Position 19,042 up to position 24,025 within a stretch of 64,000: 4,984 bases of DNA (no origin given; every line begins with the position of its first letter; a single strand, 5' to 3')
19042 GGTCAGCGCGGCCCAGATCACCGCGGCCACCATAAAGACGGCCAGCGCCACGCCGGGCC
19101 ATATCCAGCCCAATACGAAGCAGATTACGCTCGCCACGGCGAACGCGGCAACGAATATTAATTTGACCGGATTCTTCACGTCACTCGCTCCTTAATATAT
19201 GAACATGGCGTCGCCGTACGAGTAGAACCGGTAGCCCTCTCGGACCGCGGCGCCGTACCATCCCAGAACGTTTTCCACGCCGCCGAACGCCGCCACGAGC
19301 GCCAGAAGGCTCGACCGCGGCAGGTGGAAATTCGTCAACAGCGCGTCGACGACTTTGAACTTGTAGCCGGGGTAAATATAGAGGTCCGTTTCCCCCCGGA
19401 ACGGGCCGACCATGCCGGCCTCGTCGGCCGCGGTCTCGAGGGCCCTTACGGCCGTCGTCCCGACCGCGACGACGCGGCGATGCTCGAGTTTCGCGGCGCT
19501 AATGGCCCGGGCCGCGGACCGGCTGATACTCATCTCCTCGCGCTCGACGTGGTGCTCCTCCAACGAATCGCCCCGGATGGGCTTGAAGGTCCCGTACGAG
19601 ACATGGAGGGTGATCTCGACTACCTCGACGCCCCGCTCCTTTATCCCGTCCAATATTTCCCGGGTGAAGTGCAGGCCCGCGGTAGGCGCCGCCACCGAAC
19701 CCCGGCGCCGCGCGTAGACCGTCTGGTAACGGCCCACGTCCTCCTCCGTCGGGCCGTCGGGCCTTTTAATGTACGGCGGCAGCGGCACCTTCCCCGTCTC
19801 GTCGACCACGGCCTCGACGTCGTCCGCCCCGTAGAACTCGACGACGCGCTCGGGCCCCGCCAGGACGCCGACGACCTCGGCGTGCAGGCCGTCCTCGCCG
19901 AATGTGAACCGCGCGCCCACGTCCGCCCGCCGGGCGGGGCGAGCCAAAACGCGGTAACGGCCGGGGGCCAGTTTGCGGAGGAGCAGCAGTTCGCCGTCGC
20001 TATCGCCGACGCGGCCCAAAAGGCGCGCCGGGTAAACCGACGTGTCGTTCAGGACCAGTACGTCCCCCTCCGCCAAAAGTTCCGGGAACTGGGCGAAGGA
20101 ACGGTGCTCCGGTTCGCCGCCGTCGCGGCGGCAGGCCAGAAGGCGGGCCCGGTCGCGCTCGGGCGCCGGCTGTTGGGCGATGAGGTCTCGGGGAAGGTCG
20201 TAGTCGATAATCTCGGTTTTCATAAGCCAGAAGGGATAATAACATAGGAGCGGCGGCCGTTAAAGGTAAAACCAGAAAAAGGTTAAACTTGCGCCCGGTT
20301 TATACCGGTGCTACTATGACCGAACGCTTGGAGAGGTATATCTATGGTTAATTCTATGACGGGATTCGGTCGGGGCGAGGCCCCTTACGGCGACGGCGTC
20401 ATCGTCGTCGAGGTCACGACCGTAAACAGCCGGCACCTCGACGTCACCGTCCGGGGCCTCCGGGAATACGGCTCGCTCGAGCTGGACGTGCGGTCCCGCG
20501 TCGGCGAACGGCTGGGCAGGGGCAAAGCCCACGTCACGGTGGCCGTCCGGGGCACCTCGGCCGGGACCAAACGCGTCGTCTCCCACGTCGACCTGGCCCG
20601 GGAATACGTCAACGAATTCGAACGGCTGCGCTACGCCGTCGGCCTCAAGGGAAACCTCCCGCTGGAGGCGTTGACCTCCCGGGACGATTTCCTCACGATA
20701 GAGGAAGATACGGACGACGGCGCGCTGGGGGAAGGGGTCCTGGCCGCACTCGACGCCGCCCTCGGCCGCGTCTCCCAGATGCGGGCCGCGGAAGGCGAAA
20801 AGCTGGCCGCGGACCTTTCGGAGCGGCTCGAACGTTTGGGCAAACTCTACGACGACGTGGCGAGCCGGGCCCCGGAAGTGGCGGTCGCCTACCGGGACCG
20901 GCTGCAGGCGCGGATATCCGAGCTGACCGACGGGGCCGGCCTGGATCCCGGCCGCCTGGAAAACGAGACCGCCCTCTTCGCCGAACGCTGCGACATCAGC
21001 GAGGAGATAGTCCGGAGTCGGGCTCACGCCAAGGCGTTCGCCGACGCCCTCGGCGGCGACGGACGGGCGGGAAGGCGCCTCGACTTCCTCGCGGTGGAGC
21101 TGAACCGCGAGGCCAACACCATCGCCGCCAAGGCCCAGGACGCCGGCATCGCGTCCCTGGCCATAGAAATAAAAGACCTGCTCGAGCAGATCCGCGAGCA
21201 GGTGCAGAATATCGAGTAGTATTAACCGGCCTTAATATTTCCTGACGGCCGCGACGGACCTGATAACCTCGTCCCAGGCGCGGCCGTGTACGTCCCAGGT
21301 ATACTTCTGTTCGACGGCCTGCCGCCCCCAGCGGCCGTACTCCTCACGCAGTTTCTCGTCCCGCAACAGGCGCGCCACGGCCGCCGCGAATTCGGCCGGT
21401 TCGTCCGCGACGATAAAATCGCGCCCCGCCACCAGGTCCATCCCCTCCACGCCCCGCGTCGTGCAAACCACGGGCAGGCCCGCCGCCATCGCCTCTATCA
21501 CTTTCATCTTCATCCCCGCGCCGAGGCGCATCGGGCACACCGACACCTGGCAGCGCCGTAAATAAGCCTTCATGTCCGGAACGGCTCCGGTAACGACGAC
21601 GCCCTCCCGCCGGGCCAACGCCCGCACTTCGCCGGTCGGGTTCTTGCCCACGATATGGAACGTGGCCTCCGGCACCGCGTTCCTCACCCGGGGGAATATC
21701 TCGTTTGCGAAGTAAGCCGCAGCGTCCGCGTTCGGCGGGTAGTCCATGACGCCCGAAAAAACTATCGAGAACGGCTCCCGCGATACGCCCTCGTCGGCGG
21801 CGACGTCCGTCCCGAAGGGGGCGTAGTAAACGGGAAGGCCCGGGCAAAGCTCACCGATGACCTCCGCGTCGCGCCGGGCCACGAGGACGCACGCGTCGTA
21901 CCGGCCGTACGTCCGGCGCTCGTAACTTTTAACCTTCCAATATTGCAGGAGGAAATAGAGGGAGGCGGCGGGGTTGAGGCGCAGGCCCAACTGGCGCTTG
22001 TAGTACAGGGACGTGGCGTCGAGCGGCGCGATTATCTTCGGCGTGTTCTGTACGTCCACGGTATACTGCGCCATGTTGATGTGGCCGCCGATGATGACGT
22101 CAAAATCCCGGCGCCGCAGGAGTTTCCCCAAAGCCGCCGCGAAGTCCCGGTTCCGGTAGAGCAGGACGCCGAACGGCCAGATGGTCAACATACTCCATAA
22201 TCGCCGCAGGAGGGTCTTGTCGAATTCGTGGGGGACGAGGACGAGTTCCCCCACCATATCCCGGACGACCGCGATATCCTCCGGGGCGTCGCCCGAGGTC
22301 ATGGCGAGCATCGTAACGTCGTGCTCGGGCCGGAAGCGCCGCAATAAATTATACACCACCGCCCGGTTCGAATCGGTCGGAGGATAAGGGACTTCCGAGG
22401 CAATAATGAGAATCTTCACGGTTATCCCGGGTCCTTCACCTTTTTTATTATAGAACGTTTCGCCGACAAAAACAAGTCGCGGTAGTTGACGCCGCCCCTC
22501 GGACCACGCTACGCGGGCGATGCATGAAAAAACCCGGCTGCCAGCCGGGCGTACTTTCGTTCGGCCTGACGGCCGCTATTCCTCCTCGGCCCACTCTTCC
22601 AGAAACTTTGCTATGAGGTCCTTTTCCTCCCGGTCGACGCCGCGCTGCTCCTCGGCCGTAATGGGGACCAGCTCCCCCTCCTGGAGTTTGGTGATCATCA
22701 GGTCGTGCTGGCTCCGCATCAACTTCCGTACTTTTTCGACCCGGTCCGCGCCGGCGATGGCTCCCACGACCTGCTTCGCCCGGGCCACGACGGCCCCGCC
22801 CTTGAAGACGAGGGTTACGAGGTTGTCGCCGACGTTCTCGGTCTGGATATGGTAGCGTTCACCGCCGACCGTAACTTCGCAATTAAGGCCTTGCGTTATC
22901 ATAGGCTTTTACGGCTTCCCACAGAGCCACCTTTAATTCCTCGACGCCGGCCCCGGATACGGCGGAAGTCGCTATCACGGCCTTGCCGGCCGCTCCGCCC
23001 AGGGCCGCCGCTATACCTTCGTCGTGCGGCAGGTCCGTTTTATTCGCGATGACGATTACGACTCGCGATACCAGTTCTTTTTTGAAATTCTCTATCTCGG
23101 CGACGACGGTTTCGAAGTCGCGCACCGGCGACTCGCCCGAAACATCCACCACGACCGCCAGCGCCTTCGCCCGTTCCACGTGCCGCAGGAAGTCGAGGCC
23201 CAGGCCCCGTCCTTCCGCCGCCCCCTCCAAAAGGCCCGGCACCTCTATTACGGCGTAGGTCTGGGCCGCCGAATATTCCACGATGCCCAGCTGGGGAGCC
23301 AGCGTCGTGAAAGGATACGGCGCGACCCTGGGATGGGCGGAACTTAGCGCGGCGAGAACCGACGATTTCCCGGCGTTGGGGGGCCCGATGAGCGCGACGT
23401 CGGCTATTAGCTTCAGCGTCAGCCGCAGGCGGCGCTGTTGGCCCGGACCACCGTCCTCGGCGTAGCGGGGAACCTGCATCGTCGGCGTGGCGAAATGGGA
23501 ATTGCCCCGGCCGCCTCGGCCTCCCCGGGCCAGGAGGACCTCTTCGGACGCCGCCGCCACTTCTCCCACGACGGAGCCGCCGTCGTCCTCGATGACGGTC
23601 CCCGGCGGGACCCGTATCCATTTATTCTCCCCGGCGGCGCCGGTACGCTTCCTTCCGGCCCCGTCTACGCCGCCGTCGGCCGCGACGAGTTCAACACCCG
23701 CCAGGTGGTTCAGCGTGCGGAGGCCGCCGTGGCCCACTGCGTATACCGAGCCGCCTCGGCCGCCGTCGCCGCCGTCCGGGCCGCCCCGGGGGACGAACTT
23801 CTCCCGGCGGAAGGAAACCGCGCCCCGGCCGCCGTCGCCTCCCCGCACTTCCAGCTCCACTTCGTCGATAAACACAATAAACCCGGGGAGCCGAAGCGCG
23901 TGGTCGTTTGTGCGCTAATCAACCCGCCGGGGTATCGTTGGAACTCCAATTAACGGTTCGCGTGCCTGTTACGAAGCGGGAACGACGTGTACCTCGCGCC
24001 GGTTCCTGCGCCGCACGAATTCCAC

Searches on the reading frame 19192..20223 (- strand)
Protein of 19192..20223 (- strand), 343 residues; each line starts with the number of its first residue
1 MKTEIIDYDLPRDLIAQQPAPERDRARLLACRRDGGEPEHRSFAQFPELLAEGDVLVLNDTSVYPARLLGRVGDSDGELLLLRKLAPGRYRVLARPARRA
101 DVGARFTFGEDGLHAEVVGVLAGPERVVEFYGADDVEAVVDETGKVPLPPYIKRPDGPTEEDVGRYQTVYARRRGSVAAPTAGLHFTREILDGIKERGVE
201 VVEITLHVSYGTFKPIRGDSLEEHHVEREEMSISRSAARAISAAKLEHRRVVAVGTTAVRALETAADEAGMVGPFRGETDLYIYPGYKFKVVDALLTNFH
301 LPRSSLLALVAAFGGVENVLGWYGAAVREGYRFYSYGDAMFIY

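Call 86: search_protein_families(library=pfam, max_evalue=0.00001, proteins=[window:19192-20223:-])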
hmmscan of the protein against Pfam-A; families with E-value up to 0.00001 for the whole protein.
window:19192-20223:- (343 aa): 1 family
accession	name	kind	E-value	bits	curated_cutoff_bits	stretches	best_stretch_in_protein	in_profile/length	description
PF02547.20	Queuosine_synth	-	1e-119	399.9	25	1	6-342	4-322/322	Queuosine biosynthesis protein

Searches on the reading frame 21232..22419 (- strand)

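Call 86: search_protein_families(library=pfam, max_evalue=0.00001, proteins=[window:21232-22419:-])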
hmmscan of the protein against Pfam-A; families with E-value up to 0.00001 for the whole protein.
window:21232-22419:- (395 aa): 3 families
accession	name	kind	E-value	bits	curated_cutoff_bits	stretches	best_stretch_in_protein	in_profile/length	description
PF13692.12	Glyco_trans_1_4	-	1.7e-30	106.6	27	1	218-354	3-142/142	Glycosyl transferases group 1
PF00534.26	Glycos_transf_1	-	2.5e-15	56.9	26.4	1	241-367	36-171/172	Glycosyl transferases group 1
PF13524.12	Glyco_trans_1_2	-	3e-14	53.6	25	1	245-376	9-136/144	Glycosyl transferase-like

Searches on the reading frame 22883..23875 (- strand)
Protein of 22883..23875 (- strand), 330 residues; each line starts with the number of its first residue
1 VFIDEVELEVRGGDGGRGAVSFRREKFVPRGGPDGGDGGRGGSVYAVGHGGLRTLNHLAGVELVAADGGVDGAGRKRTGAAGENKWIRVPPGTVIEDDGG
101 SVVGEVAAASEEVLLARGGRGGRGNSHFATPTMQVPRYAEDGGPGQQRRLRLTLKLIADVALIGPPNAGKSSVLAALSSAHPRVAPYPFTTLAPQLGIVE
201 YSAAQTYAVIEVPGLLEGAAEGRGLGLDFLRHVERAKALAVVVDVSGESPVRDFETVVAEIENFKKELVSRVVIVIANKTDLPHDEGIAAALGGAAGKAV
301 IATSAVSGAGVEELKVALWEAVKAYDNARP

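Call 87: search_protein_families(library=pfam, max_evalue=0.00001, proteins=[window:22883-23875:-])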
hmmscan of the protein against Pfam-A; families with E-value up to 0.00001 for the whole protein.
window:22883-23875:- (330 aa): 3 families
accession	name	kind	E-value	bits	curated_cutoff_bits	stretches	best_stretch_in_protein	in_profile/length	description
PF01018.28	GTP1_OBG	-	3.5e-48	163.6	27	1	3-156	1-155/155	GTP1/OBG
PF01926.29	MMR_HSR1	-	7.1e-21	74.9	21.9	1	159-279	1-113/113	50S ribosome-binding GTPase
PF02421.24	FeoB_N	-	1.3e-10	41.5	27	1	159-316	2-154/156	Ferrous iron transport protein B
